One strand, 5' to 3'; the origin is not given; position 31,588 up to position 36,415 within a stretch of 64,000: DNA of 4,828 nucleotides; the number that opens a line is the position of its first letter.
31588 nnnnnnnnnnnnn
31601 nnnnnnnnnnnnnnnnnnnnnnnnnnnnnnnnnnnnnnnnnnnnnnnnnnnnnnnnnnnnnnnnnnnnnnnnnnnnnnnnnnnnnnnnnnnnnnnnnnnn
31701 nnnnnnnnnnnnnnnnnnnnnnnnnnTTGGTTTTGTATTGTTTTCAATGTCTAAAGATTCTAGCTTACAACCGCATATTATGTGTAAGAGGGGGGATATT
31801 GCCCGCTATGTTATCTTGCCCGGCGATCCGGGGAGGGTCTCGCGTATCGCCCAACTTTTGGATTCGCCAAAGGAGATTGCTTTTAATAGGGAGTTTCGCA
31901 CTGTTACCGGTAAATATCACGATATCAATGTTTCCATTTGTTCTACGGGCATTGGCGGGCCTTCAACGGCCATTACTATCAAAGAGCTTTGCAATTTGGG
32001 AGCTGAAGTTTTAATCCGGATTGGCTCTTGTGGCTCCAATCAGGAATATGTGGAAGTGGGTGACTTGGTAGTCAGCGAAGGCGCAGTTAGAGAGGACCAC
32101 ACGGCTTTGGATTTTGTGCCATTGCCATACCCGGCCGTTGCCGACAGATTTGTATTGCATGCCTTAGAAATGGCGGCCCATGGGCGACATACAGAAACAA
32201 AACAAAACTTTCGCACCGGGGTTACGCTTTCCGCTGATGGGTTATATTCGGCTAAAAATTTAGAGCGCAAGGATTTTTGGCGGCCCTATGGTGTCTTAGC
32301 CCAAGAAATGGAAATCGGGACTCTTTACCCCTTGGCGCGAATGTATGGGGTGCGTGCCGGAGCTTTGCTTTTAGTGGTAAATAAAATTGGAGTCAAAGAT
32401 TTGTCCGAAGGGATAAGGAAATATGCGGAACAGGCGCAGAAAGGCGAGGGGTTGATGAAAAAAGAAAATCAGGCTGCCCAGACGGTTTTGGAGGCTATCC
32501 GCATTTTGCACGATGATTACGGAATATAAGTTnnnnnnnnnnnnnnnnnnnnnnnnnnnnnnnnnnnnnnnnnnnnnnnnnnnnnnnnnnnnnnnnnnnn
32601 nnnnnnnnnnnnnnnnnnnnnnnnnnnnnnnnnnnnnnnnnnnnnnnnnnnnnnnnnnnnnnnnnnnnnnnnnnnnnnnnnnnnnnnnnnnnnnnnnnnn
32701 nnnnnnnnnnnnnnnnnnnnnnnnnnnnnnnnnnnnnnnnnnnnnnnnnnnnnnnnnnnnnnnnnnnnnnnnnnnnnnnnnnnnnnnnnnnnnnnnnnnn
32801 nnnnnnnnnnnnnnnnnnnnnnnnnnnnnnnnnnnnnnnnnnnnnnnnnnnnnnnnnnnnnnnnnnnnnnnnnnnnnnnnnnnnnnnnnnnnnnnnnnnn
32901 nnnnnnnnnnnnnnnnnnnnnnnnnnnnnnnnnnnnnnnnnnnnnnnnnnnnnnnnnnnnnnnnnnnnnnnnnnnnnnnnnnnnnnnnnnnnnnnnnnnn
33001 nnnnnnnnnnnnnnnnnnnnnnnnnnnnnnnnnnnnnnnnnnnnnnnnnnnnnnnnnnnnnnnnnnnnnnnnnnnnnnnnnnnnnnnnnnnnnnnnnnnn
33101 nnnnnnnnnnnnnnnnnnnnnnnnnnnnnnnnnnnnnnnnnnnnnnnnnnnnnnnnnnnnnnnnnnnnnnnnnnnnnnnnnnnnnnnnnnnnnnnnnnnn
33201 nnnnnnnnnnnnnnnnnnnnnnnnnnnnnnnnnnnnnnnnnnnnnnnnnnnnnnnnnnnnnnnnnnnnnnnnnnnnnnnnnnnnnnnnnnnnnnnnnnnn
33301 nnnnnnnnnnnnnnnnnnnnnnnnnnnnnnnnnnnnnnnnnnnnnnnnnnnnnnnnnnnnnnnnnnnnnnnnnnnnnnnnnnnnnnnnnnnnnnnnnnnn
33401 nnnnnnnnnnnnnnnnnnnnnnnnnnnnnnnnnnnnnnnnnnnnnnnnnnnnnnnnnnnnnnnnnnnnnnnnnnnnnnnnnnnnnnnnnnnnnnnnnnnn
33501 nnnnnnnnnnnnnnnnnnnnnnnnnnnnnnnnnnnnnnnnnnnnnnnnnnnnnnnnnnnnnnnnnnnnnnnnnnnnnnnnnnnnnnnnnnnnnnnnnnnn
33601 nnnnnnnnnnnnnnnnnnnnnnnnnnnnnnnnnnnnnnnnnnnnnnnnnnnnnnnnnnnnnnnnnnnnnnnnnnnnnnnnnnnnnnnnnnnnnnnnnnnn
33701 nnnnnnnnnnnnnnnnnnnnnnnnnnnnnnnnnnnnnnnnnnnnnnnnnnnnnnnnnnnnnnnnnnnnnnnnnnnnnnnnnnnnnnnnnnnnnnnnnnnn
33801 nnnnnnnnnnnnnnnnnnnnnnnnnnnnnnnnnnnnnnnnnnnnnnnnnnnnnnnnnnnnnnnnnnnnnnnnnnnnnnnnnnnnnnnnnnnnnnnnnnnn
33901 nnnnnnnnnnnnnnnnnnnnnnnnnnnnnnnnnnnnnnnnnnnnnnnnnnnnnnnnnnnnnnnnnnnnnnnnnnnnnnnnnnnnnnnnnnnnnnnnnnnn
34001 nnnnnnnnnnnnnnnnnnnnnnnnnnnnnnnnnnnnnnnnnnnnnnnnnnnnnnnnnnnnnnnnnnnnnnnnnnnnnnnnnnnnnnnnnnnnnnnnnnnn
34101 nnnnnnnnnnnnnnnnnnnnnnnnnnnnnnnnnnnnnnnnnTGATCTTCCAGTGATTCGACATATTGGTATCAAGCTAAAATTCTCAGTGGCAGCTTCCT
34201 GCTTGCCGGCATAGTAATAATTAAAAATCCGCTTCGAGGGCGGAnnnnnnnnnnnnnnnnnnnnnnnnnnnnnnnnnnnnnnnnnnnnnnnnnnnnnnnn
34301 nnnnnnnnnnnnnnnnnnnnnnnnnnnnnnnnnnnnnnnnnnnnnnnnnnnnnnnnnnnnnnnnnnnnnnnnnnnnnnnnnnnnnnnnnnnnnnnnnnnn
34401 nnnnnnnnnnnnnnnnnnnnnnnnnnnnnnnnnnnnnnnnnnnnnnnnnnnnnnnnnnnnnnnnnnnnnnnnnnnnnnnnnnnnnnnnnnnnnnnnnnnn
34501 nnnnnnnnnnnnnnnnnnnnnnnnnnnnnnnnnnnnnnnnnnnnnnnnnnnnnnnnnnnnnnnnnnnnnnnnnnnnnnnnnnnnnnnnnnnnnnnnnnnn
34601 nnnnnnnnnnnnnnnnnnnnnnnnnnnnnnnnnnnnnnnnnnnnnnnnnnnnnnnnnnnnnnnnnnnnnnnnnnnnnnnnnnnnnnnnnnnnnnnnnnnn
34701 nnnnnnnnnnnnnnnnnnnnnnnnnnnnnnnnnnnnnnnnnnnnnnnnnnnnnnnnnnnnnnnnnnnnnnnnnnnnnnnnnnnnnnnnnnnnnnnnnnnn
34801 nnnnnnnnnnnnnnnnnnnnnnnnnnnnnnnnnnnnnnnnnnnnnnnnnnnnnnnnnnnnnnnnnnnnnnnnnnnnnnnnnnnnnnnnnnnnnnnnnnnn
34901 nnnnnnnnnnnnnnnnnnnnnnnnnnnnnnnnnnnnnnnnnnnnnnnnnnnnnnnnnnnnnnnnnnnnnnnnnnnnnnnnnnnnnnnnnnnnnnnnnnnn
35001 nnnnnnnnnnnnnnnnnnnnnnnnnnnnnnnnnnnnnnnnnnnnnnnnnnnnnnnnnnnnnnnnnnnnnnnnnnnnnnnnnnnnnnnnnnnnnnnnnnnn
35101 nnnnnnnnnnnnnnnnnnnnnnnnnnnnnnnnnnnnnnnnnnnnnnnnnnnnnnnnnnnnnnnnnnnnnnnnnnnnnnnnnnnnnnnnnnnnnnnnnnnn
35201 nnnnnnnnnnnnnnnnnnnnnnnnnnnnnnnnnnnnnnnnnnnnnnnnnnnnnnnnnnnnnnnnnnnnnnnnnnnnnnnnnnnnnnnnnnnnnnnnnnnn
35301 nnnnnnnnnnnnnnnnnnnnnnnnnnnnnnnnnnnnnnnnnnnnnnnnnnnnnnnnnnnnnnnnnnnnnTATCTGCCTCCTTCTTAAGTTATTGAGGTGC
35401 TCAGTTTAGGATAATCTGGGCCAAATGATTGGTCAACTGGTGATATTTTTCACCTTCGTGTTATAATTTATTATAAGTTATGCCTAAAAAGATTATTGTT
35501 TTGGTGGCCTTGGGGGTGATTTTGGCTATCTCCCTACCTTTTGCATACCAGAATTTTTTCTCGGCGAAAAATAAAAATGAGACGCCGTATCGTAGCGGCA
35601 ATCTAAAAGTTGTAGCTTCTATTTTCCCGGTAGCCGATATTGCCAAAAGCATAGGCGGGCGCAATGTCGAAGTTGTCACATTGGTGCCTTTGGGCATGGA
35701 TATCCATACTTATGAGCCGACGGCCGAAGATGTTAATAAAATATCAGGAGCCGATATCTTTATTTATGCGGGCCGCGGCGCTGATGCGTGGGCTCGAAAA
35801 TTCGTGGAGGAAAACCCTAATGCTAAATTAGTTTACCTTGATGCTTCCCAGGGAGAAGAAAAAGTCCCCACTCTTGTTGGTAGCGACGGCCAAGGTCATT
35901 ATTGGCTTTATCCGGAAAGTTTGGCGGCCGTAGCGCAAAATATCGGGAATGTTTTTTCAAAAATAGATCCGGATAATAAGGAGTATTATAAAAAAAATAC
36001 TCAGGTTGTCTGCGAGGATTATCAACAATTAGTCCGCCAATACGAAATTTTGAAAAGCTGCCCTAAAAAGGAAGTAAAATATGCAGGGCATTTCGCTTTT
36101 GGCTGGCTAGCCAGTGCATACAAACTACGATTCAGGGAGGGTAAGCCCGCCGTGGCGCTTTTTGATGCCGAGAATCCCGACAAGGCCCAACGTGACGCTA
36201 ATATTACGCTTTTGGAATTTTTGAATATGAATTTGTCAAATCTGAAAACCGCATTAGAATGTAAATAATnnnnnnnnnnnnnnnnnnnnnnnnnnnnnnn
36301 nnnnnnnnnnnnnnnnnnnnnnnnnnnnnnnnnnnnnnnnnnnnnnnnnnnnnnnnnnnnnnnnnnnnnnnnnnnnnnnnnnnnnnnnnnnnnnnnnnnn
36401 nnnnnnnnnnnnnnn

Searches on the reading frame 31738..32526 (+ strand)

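Call 70: search_protein_families(library=pfam, proteins=[window:31738-32526:+], max_evalue=0.001)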
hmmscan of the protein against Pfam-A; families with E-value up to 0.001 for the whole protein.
window:31738-32526:+ (263 aa): 1 family
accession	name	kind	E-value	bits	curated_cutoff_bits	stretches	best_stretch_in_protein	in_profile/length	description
PF01048.26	PNP_UDP_1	-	1.7e-37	129.5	25.1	1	23-235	1-213/233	Phosphorylase superfamily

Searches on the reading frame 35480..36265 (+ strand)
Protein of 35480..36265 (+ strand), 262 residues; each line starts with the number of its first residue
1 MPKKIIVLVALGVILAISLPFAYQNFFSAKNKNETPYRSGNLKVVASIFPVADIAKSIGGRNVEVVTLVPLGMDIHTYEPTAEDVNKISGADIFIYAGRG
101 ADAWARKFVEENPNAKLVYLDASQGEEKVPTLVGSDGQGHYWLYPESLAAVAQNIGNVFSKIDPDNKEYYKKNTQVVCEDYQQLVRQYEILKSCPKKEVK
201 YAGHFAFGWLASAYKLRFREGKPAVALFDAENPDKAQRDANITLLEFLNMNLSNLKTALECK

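Call 57: search_protein_families(library=pfam, proteins=[window:35480-36265:+], max_evalue=0.1)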
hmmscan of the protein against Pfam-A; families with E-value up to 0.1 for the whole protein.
window:35480-36265:+ (262 aa): 1 family
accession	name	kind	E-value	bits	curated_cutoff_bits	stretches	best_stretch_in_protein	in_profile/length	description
PF01297.22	ZnuA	-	1.2e-41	143.4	29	1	44-221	1-180/263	Zinc-uptake complex component A periplasmic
